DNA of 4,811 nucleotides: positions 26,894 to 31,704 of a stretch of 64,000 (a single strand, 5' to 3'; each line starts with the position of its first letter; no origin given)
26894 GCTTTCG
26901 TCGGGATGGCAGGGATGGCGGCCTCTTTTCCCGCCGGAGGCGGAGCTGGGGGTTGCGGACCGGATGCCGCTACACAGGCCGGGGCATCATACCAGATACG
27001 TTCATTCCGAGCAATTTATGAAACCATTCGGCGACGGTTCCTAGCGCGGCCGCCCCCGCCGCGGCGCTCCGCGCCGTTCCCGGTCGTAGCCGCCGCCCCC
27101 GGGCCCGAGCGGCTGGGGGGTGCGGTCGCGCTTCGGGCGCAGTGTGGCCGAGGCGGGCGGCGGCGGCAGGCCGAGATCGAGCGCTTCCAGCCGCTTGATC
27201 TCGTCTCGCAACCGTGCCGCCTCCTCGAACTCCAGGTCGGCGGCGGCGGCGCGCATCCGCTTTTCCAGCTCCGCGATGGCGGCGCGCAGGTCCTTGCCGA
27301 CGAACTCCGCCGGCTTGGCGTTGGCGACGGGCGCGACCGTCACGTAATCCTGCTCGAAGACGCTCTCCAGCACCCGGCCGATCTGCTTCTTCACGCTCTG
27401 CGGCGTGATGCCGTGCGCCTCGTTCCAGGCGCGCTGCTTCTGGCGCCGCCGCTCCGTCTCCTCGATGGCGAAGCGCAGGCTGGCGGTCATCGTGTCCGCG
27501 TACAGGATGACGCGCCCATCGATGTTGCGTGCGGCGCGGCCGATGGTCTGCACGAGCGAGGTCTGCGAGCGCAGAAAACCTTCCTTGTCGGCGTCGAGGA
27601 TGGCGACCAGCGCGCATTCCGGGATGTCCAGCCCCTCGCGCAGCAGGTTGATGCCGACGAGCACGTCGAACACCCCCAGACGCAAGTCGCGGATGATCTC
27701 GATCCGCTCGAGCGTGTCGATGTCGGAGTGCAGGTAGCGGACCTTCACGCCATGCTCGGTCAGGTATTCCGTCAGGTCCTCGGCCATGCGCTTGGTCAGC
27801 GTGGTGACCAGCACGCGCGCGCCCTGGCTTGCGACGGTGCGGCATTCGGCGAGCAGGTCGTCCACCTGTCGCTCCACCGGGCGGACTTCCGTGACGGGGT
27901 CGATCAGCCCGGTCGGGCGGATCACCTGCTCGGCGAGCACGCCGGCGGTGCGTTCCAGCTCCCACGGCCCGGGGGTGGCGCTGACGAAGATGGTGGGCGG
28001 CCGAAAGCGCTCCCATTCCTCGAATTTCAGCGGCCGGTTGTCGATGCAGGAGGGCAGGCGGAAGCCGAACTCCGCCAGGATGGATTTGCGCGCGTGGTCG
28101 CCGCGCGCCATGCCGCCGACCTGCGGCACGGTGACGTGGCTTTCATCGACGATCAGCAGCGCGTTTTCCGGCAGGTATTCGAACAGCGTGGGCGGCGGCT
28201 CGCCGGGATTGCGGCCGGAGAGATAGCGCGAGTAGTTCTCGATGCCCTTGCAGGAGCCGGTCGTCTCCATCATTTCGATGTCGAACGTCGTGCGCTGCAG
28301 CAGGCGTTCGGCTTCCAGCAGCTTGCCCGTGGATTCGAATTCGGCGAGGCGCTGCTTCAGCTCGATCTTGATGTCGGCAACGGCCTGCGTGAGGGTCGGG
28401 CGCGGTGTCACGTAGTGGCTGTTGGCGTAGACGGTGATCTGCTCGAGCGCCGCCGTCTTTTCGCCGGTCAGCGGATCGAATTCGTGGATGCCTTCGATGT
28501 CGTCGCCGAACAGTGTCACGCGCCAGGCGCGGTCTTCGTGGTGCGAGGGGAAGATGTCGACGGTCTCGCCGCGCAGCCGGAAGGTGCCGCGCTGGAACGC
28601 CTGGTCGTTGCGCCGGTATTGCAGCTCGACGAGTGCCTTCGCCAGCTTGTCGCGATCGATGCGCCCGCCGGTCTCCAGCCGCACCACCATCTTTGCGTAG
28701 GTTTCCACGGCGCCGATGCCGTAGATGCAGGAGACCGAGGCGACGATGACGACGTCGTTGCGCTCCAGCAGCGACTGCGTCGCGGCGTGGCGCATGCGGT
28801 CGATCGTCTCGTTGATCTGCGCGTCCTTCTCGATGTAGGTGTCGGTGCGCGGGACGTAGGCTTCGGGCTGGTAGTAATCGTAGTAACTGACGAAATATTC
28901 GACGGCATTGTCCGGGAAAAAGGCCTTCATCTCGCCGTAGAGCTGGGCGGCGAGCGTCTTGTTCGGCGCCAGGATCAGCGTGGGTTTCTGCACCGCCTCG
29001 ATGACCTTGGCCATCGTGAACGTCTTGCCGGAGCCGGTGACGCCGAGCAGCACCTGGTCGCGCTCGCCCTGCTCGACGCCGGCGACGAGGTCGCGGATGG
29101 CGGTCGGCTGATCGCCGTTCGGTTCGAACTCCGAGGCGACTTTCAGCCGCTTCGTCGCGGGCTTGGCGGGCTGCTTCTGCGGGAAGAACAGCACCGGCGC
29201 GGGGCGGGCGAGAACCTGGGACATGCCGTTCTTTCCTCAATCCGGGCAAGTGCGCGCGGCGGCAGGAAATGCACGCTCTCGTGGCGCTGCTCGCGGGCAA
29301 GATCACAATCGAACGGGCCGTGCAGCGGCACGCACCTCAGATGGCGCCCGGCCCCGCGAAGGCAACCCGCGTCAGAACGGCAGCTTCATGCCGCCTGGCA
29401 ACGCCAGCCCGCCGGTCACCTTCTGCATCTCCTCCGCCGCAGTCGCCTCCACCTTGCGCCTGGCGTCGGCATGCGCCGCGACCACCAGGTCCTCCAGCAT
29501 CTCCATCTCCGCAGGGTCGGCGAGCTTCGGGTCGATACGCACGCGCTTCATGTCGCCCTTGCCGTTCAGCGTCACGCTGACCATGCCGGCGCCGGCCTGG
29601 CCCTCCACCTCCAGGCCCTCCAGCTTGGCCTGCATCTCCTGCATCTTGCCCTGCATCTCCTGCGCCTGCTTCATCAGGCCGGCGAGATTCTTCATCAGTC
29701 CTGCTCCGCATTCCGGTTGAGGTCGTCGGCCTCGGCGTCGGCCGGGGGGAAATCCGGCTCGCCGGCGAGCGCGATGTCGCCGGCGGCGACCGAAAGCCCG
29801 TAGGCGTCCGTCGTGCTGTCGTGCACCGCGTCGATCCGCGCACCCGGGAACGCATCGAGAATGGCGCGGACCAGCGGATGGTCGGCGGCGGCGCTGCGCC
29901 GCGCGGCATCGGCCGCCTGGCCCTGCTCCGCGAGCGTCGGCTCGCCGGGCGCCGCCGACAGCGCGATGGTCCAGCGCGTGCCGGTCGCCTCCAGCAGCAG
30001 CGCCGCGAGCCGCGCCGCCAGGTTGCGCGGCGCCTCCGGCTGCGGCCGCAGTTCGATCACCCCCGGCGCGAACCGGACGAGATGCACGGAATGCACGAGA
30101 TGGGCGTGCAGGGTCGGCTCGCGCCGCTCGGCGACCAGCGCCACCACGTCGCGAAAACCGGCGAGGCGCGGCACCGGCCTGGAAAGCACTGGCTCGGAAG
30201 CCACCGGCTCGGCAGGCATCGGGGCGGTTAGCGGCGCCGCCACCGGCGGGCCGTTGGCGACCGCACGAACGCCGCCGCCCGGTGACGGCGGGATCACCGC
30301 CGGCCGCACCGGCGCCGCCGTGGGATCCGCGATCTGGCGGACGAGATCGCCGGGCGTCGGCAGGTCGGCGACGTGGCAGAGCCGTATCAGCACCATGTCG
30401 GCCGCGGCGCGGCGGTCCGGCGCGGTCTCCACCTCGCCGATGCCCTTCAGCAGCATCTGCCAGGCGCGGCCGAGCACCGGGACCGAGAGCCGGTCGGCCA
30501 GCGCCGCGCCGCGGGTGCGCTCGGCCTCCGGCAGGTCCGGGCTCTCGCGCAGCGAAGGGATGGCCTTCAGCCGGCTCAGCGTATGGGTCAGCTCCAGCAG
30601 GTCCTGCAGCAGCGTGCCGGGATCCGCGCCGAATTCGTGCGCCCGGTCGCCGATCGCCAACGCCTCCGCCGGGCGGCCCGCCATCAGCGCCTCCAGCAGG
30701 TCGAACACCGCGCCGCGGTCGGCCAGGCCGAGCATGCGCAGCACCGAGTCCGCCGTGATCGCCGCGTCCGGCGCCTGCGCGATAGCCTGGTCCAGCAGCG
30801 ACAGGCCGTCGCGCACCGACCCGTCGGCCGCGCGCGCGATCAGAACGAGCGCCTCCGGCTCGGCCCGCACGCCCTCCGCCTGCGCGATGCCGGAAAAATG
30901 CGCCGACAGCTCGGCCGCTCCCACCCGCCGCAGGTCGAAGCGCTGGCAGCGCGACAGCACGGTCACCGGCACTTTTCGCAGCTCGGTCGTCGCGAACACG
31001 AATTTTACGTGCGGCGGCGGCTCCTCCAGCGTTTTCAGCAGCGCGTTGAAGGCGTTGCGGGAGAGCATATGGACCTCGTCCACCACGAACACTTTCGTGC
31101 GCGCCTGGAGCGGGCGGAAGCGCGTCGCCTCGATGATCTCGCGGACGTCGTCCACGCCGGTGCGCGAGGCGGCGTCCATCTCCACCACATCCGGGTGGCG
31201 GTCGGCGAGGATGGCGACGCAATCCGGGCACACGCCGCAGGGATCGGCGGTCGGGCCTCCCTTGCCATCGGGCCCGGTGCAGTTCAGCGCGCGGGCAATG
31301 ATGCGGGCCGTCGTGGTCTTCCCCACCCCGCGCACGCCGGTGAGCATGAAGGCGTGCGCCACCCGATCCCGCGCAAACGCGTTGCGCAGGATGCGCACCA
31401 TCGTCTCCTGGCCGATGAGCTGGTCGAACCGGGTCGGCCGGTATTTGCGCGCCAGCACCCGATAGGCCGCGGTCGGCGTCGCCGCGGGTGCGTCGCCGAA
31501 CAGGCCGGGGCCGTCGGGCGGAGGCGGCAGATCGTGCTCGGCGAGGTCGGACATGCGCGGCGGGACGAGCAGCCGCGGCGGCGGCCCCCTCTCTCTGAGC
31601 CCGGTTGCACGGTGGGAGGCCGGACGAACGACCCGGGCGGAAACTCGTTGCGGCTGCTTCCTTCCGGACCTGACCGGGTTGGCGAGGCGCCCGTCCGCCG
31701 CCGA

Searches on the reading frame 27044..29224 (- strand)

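Call 87: search_protein_families(library=pfam, proteins=[window:27044-29224:-], max_evalue=0.00001)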
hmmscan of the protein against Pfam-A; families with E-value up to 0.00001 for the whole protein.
window:27044-29224:- (727 aa): 7 families
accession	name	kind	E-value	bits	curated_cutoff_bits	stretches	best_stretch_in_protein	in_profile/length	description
PF17757.6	UvrB_inter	-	9.6e-33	112.6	22.9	1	181-271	1-91/91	UvrB interaction domain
PF12344.14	UvrB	-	3.2e-21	75.3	27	1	574-615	1-42/43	Ultra-violet resistance protein B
PF00271.37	Helicase_C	-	1.2e-19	71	23.5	1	464-567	11-109/110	Helicase conserved C-terminal domain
PF04851.21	ResIII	-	1e-12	48.7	22.5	1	33-109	2-83/164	Type III restriction enzyme, res subunit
PF02151.25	UVR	-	4e-08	33.2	21.5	1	650-681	4-35/36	UvrB/uvrC motif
PF00270.35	DEAD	-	3.6e-07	30.5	26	0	39-107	4-73/167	DEAD/DEAH box helicase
PF13604.12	AAA_30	-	6.8e-06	26.4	27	0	36-98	3-65/191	AAA domain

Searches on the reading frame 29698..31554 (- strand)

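Call 87: search_protein_families(library=pfam, proteins=[window:29698-31554:-], max_evalue=0.00001)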
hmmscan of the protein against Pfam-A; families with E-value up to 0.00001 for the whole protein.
window:29698-31554:- (619 aa): 9 families
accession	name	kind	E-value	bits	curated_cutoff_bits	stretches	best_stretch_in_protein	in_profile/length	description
PF12169.13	DNA_pol3_gamma3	-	1.6e-51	174.2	24.4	1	266-408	1-143/143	DNA polymerase III subunits gamma and tau domain III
PF12362.13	DUF3646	-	9.1e-38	129.5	30.2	1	466-577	3-114/114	DNA polymerase III gamma and tau subunits C terminal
PF13177.12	DNA_pol3_delta2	-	2.9e-37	128.6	27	1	48-210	1-159/161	DNA polymerase III, delta subunit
PF22608.2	DNAX_ATPase_lid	-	6.1e-18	64.8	27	1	217-261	3-47/49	DNA polymerase III clamp loader subunit, ATPase lid domain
PF00004.35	AAA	-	1.9e-10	41.7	21.2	1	70-205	2-125/131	ATPase family associated with various cellular activities (AAA)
PF13401.12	AAA_22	-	1.2e-07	32.5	27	0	68-188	7-121/130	AAA domain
PF05496.18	RuvB_N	-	1.5e-06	28.5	27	0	39-94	2-61/159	Holliday junction DNA helicase RuvB P-loop domain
PF13604.12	AAA_30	-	4.8e-06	26.9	27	0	68-178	20-114/191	AAA domain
PF13191.12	AAA_16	-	9.7e-06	26.6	32.6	1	45-173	1-153/167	AAA ATPase domain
